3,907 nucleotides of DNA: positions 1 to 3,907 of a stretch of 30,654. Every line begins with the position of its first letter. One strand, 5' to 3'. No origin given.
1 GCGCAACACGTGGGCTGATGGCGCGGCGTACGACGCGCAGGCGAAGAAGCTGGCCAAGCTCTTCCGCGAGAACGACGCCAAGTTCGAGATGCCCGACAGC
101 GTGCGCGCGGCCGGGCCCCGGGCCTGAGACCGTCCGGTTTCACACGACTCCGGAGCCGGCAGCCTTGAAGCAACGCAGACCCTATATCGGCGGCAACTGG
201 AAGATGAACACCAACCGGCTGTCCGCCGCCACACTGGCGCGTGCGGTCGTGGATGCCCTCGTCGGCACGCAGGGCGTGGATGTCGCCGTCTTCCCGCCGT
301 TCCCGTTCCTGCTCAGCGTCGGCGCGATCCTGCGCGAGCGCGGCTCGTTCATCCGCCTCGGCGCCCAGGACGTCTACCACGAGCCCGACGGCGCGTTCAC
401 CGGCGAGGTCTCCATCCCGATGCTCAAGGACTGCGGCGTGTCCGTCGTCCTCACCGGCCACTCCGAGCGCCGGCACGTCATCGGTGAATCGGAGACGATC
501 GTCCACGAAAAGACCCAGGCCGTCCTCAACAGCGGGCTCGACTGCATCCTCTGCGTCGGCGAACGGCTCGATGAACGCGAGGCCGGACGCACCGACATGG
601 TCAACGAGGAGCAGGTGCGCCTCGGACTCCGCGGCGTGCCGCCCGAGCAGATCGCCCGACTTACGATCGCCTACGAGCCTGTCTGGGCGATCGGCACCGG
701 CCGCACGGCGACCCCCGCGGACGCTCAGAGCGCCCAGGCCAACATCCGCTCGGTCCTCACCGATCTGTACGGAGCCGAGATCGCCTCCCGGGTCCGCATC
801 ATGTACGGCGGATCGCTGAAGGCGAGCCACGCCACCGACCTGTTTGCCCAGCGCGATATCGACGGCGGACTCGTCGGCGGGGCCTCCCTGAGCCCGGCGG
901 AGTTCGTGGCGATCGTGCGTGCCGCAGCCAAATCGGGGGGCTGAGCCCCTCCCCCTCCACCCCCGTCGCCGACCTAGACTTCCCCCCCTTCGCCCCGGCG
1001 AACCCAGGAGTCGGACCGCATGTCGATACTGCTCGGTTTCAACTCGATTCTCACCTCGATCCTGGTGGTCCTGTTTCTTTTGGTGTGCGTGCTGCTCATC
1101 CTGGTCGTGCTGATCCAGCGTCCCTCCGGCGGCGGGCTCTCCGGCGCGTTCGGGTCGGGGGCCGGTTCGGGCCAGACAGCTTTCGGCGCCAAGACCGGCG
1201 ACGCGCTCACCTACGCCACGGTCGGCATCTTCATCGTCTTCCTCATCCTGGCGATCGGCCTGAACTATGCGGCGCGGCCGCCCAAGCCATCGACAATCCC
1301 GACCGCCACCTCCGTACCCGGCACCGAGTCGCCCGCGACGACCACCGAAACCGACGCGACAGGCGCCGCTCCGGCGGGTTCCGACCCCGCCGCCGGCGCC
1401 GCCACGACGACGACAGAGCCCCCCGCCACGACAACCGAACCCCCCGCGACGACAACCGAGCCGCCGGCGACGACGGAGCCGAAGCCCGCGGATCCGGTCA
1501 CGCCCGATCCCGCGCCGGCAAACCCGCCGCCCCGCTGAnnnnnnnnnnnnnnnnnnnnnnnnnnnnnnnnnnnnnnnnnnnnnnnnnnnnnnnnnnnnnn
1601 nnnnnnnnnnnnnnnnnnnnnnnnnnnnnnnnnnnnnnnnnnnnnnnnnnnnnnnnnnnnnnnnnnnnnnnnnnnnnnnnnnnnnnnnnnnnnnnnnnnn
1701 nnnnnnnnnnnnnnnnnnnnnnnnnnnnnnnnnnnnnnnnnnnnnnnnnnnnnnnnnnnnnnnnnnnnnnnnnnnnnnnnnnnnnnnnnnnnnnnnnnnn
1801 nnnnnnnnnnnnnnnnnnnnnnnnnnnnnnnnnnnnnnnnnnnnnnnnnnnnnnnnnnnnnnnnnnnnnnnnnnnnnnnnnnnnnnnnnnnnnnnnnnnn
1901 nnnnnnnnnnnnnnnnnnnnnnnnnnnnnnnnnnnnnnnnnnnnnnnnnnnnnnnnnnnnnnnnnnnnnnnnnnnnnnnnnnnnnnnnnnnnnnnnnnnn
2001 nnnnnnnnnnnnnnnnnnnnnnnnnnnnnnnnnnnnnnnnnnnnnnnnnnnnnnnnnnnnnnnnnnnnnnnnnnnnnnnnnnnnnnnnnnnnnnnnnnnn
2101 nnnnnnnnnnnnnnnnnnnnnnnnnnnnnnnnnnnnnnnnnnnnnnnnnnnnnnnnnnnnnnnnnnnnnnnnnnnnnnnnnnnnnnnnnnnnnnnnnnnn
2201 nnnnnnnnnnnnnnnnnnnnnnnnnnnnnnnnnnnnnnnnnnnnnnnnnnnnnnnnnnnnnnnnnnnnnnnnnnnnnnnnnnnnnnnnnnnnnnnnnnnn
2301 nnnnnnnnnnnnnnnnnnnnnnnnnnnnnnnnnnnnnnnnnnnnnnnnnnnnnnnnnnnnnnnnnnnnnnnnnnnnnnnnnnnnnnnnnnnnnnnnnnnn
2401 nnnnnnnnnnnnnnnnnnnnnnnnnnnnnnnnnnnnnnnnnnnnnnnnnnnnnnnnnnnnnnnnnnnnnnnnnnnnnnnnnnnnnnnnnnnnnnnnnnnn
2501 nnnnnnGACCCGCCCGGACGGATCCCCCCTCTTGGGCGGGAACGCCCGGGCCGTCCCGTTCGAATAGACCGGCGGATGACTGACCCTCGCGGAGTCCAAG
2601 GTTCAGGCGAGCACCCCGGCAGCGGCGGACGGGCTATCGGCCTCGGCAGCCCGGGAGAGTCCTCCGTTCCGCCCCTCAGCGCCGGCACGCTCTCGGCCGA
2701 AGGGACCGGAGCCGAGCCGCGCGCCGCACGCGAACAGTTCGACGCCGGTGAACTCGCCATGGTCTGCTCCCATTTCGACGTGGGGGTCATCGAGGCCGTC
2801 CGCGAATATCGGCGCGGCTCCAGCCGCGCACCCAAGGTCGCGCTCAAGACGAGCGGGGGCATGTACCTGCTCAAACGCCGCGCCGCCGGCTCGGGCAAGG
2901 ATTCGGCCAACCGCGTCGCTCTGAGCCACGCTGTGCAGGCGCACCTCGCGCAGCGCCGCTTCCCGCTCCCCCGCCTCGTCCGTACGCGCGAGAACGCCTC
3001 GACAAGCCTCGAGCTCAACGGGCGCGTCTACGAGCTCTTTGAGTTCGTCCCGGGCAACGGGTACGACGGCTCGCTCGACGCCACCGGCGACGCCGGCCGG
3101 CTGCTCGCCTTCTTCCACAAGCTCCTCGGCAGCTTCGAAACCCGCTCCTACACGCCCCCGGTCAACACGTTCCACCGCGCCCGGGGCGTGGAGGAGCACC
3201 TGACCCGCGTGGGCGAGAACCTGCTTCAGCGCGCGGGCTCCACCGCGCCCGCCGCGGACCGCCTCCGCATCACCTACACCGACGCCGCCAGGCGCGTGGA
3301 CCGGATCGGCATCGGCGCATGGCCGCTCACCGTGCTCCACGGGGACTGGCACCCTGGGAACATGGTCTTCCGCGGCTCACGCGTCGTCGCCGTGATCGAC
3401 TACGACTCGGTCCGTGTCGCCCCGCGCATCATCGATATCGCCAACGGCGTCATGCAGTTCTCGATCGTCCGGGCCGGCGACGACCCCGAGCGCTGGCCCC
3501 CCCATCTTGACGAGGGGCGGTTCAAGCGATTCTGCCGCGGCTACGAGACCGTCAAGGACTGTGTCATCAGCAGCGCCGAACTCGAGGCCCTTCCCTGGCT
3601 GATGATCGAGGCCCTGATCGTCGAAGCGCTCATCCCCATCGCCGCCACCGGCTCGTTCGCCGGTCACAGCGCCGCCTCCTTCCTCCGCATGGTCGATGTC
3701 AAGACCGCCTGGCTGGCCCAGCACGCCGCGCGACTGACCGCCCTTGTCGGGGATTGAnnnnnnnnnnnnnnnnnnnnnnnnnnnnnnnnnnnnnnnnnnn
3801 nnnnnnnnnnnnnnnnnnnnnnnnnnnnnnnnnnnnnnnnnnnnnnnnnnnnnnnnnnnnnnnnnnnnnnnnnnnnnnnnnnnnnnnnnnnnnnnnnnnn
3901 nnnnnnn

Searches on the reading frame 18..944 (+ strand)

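Call 54: search_protein_families(library=pfam, proteins=[window:18-944:+], max_evalue=0.00001)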
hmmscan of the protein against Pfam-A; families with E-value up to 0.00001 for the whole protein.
window:18-944:+ (308 aa): 1 family
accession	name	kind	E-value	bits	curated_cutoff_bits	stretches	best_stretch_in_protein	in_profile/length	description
PF00121.24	TIM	-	3.5e-84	282.6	20.1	1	55-302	1-244/245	Triosephosphate isomerase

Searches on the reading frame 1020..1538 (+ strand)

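Call 55: search_protein_families(library=pfam, proteins=[window:1020-1538:+], max_evalue=0.00001)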
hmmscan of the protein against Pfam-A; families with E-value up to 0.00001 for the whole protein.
window:1020-1538:+ (172 aa): 1 family
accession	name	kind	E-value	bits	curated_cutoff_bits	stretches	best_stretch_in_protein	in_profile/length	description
PF03840.19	SecG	-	4.1e-18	65.7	29.2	1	14-83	1-69/70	Preprotein translocase SecG subunit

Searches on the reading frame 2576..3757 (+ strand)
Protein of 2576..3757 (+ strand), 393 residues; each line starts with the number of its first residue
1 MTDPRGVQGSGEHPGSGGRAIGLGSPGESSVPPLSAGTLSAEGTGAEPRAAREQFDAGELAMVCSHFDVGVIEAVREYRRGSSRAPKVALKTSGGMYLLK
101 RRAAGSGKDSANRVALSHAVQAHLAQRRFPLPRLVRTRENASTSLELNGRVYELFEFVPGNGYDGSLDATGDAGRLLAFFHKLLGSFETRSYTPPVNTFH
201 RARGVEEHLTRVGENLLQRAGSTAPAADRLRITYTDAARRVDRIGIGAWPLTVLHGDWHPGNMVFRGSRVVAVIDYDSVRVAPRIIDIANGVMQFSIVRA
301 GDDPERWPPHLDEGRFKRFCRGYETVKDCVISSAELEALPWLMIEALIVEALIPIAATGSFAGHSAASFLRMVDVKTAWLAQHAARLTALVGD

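Call 54: search_protein_families(library=pfam, proteins=[window:2576-3757:+], max_evalue=0.00001)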
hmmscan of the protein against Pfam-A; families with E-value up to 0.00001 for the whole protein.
window:2576-3757:+ (393 aa): 1 family
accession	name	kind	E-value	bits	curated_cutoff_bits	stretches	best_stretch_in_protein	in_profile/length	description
PF01636.29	APH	-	7.2e-24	85.3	23.2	1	85-326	11-236/239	Phosphotransferase enzyme family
